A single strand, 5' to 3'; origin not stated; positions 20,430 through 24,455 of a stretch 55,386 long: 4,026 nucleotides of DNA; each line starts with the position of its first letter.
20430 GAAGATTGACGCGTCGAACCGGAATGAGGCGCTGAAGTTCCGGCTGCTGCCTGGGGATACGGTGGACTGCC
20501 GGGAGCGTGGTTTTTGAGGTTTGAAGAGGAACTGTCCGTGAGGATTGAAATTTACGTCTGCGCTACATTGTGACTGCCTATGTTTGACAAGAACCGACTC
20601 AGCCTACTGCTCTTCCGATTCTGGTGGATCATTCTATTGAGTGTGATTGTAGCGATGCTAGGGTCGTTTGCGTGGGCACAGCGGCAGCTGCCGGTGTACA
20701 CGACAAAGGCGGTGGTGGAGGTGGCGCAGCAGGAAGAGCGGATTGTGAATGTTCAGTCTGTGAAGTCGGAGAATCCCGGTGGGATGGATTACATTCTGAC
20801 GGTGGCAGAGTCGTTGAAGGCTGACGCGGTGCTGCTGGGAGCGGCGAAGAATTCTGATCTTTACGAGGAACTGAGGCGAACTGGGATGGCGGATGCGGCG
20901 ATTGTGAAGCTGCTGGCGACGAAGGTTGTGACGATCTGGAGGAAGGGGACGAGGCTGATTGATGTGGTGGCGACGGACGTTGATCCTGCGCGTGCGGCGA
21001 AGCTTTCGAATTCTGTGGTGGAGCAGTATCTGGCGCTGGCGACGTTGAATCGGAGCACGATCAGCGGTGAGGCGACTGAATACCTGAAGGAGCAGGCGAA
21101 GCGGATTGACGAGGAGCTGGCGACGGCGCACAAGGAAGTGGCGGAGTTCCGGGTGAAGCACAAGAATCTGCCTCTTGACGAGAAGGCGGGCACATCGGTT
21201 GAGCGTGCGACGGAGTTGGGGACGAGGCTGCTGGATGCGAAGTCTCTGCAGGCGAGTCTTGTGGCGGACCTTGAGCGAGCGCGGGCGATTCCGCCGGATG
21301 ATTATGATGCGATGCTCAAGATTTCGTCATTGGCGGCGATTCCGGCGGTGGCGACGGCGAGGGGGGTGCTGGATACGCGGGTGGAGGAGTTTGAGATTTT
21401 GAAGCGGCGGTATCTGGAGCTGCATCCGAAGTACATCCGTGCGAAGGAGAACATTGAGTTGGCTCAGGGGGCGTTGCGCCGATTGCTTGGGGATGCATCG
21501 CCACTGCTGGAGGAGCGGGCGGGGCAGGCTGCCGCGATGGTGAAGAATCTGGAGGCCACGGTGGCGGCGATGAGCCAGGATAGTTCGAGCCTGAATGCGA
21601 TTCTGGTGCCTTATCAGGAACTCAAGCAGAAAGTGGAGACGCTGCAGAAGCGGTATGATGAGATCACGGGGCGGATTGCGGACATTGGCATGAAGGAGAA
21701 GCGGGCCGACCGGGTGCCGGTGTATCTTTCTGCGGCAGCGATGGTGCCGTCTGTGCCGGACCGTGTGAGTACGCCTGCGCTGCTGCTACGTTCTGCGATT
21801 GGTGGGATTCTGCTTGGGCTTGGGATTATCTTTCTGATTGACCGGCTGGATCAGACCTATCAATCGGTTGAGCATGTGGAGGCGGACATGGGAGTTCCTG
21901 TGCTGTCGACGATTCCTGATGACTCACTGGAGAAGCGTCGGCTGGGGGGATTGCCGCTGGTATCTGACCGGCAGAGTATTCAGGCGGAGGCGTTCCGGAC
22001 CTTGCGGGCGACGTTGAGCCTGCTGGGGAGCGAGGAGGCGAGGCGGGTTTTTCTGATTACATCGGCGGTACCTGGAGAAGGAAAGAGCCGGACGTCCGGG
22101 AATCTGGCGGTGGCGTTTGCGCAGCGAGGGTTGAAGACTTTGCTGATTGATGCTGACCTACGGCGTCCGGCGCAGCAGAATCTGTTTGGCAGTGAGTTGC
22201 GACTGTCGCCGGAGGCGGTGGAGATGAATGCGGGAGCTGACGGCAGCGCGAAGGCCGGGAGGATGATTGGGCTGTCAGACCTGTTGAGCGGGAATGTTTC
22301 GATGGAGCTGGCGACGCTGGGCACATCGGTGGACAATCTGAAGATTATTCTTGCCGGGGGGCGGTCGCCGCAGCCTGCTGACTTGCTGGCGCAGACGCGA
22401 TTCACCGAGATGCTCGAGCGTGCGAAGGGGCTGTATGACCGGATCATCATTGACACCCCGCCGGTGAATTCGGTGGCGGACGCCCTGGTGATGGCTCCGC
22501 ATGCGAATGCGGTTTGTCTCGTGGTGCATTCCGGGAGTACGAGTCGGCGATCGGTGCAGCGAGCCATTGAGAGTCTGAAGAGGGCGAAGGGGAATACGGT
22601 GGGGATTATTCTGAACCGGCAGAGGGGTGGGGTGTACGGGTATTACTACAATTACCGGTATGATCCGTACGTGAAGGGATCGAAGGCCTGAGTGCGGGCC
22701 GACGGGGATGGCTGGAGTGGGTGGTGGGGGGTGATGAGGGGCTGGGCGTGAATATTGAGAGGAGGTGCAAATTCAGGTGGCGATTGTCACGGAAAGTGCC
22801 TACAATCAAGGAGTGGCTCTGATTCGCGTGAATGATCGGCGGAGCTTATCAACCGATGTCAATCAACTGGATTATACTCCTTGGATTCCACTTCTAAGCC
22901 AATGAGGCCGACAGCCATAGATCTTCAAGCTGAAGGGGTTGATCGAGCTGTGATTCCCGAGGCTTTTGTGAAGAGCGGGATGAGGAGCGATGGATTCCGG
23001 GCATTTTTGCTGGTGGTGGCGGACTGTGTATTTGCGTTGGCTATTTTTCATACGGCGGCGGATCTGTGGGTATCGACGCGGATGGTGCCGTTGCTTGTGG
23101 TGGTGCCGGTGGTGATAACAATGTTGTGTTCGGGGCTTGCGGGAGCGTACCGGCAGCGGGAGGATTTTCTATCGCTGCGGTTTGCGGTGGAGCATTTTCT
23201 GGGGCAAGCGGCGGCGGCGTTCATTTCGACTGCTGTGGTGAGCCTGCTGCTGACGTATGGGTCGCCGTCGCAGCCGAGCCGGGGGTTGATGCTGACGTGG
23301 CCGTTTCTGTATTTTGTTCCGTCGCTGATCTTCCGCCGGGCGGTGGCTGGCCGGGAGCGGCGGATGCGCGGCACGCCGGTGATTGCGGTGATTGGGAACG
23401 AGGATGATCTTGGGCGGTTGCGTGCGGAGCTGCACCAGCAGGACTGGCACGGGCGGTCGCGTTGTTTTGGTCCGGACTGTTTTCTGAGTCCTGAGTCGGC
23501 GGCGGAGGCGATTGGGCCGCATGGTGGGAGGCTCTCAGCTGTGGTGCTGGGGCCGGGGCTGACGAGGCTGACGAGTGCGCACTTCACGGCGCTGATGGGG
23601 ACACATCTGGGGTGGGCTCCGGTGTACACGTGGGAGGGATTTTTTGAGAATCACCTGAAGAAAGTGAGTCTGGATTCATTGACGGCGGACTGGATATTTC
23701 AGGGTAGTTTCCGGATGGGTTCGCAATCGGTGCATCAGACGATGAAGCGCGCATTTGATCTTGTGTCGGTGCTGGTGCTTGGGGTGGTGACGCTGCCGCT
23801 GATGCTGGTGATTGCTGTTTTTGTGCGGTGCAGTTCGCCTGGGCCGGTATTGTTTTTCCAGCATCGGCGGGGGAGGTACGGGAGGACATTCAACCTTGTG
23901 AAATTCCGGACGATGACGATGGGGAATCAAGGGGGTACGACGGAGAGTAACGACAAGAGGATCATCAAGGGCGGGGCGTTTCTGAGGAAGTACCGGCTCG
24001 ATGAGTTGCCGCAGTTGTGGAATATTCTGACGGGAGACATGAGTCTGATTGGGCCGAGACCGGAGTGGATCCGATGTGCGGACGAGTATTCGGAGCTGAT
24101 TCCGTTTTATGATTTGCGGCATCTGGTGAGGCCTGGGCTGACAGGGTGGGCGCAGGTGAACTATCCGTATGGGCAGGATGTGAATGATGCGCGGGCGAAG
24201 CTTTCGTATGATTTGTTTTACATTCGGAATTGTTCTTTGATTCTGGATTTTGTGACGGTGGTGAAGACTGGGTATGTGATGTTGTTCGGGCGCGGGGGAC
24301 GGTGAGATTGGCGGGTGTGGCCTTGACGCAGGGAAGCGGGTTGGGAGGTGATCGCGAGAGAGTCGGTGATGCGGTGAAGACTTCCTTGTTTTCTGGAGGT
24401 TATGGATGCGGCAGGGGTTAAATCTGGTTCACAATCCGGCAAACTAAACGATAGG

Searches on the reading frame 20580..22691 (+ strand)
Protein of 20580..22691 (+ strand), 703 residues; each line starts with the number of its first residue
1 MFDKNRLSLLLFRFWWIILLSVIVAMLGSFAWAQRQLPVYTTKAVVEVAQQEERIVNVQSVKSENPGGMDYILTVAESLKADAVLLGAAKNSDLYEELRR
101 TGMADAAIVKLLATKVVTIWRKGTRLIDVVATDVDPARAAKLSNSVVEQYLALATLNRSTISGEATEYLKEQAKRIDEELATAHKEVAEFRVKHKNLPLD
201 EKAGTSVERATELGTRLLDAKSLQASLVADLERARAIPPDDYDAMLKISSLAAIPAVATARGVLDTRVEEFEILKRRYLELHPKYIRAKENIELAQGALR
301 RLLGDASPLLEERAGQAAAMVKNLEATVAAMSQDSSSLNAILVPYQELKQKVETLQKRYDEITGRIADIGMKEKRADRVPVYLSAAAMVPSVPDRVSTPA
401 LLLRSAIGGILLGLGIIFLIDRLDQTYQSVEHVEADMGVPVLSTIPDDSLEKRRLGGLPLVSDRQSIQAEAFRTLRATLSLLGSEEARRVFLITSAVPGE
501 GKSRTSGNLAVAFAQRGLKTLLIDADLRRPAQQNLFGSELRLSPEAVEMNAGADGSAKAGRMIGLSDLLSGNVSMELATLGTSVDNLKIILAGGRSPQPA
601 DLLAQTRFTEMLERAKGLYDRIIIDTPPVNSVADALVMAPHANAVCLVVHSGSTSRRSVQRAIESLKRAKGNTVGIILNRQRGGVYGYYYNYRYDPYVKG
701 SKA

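Call 9: search_protein_families(library=pfam, proteins=[window:20580-22691:+])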
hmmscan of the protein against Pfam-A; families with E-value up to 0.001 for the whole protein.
window:20580-22691:+ (703 aa): 4 families
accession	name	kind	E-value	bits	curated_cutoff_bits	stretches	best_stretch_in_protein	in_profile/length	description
PF01656.29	CbiA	-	4.9e-11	43.1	25.4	1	493-683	3-85/125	CobQ/CobB/MinD/ParA nucleotide binding domain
PF13614.12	AAA_31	-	1.6e-09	38.4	27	1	498-669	11-167/177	AAA domain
PF10609.15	ParA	-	1.7e-09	37.9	27.1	1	488-679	3-173/246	NUBPL iron-transfer P-loop NTPase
PF02706.20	Wzz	-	4.4e-06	27.4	25.5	1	7-86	8-85/91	Chain length determinant protein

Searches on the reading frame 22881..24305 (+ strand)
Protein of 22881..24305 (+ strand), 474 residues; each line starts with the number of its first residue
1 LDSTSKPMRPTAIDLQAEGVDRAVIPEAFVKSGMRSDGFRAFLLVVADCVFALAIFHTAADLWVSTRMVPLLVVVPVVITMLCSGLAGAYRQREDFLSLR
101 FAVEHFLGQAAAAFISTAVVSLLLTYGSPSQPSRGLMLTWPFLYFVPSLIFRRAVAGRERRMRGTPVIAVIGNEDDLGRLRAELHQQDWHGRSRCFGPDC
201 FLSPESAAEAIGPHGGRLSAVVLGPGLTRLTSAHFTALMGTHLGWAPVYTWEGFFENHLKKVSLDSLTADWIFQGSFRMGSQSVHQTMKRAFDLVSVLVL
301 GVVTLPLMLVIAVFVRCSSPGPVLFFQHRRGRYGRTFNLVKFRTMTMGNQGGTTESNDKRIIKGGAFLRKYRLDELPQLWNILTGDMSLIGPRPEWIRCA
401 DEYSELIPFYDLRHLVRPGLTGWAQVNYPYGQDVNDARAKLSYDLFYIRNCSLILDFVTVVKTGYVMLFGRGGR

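Call 9: search_protein_families(library=pfam, proteins=[window:22881-24305:+])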
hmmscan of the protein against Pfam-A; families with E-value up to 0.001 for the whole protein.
window:22881-24305:+ (474 aa): 1 family
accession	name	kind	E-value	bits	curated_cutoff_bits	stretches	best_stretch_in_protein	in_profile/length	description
PF02397.22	Bac_transf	-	2.7e-58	196.9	27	1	289-468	1-178/179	Bacterial sugar transferase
